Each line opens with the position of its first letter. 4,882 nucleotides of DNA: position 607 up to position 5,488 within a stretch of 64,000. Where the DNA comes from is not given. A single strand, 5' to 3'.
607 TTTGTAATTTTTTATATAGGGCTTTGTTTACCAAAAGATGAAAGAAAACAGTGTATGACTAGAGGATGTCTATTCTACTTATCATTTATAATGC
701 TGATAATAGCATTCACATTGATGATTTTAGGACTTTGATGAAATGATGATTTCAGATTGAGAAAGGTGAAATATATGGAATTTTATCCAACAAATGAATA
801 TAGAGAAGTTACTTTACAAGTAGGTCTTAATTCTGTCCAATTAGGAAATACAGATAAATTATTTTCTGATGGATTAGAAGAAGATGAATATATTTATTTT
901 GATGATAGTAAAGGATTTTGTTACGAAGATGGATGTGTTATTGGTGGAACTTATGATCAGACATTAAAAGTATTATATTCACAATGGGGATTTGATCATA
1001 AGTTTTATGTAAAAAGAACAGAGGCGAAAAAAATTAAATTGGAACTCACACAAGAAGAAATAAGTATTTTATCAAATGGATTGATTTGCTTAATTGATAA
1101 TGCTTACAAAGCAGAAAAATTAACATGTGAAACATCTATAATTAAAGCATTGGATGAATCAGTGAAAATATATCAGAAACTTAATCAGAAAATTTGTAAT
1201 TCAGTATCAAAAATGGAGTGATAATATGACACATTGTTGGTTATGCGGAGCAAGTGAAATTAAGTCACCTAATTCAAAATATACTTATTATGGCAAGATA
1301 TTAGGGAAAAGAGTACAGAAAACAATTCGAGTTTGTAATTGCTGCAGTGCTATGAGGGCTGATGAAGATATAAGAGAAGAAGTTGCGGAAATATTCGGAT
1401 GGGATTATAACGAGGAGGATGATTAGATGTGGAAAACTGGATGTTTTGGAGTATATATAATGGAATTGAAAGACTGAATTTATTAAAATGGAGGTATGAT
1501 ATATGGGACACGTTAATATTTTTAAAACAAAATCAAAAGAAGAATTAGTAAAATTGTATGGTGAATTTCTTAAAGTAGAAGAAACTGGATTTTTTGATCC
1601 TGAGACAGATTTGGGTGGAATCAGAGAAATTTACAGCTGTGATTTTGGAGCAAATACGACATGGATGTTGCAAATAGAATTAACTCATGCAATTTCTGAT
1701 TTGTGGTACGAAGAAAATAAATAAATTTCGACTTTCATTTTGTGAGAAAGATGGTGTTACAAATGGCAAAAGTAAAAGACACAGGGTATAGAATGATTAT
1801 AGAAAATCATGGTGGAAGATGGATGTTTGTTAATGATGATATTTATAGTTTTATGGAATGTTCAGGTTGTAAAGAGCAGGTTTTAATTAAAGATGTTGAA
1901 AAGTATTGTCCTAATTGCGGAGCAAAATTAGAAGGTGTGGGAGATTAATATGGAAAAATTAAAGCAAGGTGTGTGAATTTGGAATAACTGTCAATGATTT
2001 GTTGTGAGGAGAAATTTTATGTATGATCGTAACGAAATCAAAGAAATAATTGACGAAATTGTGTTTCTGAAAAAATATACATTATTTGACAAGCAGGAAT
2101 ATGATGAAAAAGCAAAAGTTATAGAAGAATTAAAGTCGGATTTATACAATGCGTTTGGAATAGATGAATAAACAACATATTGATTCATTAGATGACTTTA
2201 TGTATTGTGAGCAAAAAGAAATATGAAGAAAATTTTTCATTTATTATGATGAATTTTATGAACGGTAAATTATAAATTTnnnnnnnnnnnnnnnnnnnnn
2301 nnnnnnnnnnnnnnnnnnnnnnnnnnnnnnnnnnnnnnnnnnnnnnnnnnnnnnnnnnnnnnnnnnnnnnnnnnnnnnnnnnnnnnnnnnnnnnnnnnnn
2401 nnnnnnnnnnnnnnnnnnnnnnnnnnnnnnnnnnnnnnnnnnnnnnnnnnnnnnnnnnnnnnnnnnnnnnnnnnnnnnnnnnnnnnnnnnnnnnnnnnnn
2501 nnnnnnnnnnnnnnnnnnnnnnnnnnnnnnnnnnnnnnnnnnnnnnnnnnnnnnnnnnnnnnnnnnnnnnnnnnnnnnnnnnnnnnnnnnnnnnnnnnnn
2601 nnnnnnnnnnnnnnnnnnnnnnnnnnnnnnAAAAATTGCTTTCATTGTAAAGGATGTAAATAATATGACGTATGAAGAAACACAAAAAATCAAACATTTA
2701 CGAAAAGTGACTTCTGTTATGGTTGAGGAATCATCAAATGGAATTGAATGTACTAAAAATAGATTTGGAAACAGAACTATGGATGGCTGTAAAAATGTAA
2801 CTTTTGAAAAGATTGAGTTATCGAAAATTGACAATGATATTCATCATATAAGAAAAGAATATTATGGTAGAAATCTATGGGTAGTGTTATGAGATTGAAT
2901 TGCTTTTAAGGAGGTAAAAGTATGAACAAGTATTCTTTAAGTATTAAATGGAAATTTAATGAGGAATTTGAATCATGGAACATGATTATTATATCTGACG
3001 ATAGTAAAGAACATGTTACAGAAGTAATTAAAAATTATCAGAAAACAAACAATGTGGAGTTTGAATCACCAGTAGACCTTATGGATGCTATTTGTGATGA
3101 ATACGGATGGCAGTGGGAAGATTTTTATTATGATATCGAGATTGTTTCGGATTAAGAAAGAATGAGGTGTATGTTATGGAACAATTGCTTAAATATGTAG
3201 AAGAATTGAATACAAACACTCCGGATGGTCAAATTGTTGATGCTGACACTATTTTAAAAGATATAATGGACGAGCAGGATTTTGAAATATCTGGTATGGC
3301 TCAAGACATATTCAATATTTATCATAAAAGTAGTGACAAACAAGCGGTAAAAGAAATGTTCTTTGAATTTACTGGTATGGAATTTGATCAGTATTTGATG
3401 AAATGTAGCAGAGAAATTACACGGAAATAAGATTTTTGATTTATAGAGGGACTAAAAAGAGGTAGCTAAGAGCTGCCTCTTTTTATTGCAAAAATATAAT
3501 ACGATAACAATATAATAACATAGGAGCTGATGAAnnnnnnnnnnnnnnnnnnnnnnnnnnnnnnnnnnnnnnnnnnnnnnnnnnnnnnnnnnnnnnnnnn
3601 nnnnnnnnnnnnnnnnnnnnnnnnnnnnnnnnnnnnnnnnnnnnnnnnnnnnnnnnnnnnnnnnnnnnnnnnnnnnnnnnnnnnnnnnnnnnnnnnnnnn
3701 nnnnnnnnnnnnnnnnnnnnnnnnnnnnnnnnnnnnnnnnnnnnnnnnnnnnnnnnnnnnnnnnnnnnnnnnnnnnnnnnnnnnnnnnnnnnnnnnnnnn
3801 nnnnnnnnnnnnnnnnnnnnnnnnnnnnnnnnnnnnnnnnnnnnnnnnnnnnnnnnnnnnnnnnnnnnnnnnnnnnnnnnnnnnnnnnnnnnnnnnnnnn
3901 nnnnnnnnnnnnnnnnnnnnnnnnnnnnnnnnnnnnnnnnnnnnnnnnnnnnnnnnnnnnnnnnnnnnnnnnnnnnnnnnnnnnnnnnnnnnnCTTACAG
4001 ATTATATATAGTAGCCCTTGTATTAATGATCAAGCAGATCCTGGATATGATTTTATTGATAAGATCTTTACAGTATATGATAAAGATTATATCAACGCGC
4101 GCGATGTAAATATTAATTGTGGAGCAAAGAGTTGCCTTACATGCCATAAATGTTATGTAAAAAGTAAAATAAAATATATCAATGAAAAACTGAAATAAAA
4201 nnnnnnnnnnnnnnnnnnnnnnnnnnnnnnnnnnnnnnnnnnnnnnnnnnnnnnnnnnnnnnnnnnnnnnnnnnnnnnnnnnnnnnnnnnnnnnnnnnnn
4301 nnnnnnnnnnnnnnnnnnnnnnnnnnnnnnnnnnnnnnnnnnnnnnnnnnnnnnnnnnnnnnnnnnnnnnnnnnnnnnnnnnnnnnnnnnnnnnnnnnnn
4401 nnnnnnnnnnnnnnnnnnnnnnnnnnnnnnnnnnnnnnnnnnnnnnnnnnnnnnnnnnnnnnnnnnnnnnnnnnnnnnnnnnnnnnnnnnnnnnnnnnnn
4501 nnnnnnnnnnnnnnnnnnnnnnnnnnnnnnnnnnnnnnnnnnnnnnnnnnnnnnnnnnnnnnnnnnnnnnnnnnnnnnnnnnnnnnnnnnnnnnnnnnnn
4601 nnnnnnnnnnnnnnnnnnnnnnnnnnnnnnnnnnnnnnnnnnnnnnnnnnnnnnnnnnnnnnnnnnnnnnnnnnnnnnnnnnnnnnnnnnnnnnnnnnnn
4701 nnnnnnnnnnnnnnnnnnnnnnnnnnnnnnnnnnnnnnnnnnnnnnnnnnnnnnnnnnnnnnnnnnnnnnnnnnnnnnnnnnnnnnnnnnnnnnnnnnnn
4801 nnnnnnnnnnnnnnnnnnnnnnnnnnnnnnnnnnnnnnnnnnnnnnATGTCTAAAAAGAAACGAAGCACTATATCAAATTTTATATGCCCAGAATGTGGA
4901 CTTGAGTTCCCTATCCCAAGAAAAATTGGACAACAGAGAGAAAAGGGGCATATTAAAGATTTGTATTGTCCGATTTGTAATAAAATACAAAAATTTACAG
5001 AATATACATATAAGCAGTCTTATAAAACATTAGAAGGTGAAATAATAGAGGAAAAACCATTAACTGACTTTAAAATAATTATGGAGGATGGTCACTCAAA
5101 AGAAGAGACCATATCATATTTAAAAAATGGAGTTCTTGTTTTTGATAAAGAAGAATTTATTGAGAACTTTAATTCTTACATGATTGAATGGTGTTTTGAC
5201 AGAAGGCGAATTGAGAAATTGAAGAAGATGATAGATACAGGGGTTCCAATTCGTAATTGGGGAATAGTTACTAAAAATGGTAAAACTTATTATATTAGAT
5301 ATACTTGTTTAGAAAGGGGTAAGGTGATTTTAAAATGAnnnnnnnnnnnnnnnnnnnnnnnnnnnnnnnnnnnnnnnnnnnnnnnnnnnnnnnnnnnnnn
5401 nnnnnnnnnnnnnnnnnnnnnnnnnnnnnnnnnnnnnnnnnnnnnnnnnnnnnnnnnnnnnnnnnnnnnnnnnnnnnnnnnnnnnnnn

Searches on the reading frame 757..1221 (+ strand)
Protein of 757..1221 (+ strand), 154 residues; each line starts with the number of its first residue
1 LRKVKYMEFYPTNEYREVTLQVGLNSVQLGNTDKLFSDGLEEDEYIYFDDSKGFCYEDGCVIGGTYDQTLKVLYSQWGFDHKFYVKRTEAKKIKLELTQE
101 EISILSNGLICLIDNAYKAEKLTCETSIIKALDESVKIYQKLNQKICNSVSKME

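Call 68: search_protein_families(library=pfam, proteins=[window:757-1221:+], max_evalue=0.1)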
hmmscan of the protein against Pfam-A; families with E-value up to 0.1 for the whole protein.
window:757-1221:+ (154 aa): 2 families
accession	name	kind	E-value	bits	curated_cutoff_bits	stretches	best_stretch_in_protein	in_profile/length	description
PF19212.5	CoV_NSP2_C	-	0.071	13.7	25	0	45-115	17-87/116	Coronavirus replicase NSP2, C-terminal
PF12102.13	MrcB_N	-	0.094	12.8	25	0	88-143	129-182/183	MrcB-like, N-terminal domain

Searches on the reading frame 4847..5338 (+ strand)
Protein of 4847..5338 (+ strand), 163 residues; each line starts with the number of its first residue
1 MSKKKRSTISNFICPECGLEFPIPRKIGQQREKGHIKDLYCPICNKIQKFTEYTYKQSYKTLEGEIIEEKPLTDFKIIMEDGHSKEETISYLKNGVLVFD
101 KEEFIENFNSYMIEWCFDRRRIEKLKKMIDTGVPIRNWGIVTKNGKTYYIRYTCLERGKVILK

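Call 68: search_protein_families(library=pfam, proteins=[window:4847-5338:+], max_evalue=0.1)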
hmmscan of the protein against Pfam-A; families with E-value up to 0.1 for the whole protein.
window:4847-5338:+ (163 aa): 12 families
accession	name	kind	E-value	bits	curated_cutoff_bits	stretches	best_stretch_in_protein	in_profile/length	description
PF17283.8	Zn_ribbon_SprT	-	0.00016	22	28.1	1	13-45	6-31/38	SprT-like zinc ribbon domain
PF14540.12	NTF-like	-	0.0013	19.2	27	1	52-120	54-118/118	Nucleotidyltransferase-like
PF24440.1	DUF7559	-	0.018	15.7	27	0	35-50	32-47/52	Family of unknown function (DUF7559)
PF04983.23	RNA_pol_Rpb1_3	-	0.022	15.1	28.9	1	49-130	61-140/162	RNA polymerase Rpb1, domain 3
PF03966.22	Trm112p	-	0.024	15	22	0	13-23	27-37/40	Trm112p-like protein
PF12674.12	Zn_ribbon_2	-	0.026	15.7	22.5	1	13-69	1-57/81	Putative zinc ribbon domain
PF05129.18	Zn_ribbon_Elf1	-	0.029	14.9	29.8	1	3-50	14-58/79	Transcription elongation factor Elf1 like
PF21957.2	Zn_ribbon_16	-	0.04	14.3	27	0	33-63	9-38/65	Zinc beta-ribbon finger, putative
PF18439.7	zf_UBZ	-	0.047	13.8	25.6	0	11-24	2-15/32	Ubiquitin-Binding Zinc Finger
PF08271.17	Zn_Ribbon_TF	-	0.052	13.5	29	0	11-19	19-27/43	TFIIB zinc-binding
PF25164.1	CoiA_N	-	0.063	13.2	26.3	0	8-19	14-25/50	Competence protein CoiA, N-terminal domain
PF14369.11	Zn_ribbon_19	-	0.086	13.5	30.8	0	10-21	20-31/35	zinc-ribbon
